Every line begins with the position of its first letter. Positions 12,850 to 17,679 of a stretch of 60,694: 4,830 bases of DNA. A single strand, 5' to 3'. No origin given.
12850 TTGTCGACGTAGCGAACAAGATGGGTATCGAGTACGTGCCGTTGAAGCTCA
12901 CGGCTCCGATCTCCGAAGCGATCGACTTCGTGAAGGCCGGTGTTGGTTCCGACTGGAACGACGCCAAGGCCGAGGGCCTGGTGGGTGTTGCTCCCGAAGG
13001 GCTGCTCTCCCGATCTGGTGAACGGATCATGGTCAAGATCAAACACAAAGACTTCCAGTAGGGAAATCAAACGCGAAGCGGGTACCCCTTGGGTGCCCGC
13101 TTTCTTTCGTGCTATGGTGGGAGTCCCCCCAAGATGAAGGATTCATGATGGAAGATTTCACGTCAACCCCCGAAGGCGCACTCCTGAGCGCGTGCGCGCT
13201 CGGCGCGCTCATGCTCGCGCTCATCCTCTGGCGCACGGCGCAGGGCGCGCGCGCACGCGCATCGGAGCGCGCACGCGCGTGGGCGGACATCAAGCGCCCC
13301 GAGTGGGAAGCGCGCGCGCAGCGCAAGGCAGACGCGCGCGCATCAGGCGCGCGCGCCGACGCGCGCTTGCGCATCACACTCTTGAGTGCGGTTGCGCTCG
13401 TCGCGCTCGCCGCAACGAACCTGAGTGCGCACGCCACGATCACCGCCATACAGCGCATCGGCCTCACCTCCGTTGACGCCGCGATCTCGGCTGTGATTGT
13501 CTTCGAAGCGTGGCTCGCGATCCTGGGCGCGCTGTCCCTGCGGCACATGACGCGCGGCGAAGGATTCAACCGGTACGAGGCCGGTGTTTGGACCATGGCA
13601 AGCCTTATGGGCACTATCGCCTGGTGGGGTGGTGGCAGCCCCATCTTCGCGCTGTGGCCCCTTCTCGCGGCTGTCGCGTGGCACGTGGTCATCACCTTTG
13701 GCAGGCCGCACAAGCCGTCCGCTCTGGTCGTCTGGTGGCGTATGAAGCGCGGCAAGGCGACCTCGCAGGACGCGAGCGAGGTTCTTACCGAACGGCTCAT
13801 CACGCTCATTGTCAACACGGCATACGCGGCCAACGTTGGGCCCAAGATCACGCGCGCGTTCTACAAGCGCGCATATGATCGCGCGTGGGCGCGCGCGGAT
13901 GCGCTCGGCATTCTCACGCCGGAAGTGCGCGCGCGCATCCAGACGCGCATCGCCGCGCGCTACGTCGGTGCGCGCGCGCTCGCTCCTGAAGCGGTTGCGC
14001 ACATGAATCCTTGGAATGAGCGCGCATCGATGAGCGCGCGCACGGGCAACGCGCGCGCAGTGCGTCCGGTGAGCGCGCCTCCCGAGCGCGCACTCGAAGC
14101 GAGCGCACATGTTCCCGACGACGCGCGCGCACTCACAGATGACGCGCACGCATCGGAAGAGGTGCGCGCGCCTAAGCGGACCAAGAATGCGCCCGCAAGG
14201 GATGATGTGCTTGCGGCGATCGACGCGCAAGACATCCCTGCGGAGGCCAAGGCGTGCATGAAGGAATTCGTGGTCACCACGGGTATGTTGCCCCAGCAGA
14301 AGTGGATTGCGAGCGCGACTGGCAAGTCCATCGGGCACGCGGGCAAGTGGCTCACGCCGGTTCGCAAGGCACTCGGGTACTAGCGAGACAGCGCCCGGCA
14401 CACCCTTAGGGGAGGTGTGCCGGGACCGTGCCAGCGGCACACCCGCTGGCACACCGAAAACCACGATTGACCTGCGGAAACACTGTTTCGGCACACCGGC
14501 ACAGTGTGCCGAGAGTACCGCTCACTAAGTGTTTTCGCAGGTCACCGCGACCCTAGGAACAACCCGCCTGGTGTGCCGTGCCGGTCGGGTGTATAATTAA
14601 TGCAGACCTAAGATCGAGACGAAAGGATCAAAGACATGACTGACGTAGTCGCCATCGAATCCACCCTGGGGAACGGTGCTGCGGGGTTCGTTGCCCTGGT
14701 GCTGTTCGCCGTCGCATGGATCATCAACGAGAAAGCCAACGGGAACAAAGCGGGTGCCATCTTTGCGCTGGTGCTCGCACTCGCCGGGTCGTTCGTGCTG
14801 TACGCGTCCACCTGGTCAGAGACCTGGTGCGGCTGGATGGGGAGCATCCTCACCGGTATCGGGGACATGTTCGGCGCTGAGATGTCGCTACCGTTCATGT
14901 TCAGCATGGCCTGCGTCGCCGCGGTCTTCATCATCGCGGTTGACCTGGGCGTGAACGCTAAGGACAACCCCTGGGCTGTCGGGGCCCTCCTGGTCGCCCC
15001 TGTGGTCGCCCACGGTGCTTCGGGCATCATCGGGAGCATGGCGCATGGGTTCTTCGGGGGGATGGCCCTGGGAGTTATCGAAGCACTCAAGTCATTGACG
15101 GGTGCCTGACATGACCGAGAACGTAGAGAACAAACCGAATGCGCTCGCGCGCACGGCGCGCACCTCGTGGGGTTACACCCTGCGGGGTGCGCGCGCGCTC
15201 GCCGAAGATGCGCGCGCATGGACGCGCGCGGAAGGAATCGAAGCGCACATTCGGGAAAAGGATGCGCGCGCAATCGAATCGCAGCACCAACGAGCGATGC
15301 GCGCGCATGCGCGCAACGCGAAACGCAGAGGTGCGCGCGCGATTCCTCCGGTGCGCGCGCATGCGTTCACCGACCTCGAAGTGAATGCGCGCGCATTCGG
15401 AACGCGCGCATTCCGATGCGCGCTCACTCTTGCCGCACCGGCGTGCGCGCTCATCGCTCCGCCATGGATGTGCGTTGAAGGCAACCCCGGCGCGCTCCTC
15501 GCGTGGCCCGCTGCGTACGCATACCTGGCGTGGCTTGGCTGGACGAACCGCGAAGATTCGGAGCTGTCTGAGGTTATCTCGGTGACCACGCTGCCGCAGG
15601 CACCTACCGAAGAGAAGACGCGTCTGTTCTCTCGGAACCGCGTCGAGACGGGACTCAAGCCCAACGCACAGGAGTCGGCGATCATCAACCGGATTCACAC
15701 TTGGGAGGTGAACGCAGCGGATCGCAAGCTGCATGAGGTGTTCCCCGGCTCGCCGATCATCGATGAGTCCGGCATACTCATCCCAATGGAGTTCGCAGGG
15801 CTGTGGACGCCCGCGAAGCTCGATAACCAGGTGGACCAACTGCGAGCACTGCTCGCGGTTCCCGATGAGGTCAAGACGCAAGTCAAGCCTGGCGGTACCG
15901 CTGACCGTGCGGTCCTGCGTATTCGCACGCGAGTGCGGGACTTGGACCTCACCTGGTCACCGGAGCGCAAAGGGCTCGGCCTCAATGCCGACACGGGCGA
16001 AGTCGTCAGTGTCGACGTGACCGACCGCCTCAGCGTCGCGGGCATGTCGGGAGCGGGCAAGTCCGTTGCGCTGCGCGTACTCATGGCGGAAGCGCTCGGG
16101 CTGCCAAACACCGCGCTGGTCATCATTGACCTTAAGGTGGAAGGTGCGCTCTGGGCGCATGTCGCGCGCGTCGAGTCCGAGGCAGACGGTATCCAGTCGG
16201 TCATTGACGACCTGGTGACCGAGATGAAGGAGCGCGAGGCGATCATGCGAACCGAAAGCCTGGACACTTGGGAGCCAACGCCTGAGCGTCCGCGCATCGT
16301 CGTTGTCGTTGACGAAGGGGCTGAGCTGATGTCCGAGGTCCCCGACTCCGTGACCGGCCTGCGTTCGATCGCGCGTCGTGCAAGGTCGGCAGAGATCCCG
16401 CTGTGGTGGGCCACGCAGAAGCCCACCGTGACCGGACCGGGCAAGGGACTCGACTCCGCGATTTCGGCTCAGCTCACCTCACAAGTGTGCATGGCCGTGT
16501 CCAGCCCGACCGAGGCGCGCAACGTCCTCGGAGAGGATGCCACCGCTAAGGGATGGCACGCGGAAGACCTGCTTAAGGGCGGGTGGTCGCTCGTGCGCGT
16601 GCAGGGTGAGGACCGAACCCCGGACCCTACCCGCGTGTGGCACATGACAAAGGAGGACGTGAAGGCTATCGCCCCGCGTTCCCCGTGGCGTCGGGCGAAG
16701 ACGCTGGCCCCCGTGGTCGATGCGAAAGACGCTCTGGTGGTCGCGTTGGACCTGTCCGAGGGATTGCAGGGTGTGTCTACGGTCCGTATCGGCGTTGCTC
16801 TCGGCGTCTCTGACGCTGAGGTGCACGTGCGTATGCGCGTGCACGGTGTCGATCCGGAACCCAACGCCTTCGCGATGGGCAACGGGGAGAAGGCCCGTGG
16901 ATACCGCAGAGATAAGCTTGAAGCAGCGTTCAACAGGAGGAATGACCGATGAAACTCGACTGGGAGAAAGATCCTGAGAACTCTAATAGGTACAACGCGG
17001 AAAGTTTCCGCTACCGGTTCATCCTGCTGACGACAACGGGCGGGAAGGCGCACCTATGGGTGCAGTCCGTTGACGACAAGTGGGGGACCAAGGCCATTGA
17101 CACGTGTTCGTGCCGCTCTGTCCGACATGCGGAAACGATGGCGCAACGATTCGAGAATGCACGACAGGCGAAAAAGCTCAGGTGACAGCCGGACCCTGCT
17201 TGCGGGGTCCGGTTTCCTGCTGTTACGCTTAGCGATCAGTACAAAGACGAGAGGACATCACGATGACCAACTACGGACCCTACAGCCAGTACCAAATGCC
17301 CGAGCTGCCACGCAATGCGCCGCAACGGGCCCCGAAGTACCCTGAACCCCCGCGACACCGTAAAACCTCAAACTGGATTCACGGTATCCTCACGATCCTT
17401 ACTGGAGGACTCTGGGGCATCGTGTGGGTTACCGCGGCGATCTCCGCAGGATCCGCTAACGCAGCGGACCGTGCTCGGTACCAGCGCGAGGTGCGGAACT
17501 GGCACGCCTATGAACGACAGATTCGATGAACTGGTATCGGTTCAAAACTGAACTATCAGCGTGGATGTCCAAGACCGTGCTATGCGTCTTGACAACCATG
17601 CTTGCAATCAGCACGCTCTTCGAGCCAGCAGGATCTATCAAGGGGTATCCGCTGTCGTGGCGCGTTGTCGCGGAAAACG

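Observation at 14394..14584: clt-like intergenic repeat field: eight copies of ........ plus a 17-bp inverted repeat between the two GC-palindrome arrays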

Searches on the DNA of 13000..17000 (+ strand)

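Call 7: search_dna_similar(query=window:13000-17000:+, collection=phages, mode=near, max_rows=30)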
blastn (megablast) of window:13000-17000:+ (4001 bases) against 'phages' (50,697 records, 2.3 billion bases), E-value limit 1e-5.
No match.

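Call 57: search_rna_families(source=window, start=13000, end=15500, threshold=evalue, max_evalue=1)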
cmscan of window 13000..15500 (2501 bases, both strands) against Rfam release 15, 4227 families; matches with E-value up to 1: 3.
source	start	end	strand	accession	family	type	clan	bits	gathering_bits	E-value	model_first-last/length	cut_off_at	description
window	13594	13647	-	RF03078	chrB-a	Cis-reg;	-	21.9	43.9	0.76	1-80/80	no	chrB-a RNA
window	13875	13968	-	RF02789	snoTBR12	Gene; snRNA; snoRNA; CD-box;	-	21.6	77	0.22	1-101/101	no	Small nucleolar RNA TBR12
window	15240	15402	-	RF02647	Cis52_sRNA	Gene; sRNA;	-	21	56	0.33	1-179/179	no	Ruegeria cis52 sRNA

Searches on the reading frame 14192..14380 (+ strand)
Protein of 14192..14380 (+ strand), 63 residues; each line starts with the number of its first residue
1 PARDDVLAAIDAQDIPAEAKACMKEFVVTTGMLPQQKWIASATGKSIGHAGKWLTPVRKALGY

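Call 71: search_protein_families(library=pfam, proteins=[window:14192-14380:+], max_evalue=10)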
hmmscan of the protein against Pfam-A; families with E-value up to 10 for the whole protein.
window:14192-14380:+ (63 aa): 1 family
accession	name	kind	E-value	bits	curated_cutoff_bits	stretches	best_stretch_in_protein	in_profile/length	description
PF01342.26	SAND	-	0.16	12.1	22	1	29-57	14-42/76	SAND domain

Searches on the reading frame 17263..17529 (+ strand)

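Call 9: search_protein_families(library=pfam, proteins=[window:17263-17529:+], max_evalue=0.01)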
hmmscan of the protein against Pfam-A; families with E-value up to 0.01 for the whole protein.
window:17263-17529:+ (88 aa): 0 families

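Call 10: search_protein_families(library=phrogs, proteins=[window:17263-17529:+], max_evalue=0.01)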
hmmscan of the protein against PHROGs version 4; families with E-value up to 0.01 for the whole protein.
window:17263-17529:+ (88 aa): 4 families
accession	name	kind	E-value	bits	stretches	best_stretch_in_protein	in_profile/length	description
phrog_36892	-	unknown function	1e-08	36.3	1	32-66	8-42/58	-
phrog_35826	-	unknown function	9.8e-05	23.3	1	31-63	89-121/124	-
phrog_2697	-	unknown function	0.00016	23.1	1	10-62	15-72/81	-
phrog_34413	-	unknown function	0.00079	20.4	1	34-61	43-70/91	-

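Call 61: search_protein_families(library=ncbifam, proteins=[window:17263-17529:+], max_evalue=0.1)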
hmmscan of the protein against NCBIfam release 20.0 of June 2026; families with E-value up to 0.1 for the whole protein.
window:17263-17529:+ (88 aa): 0 families
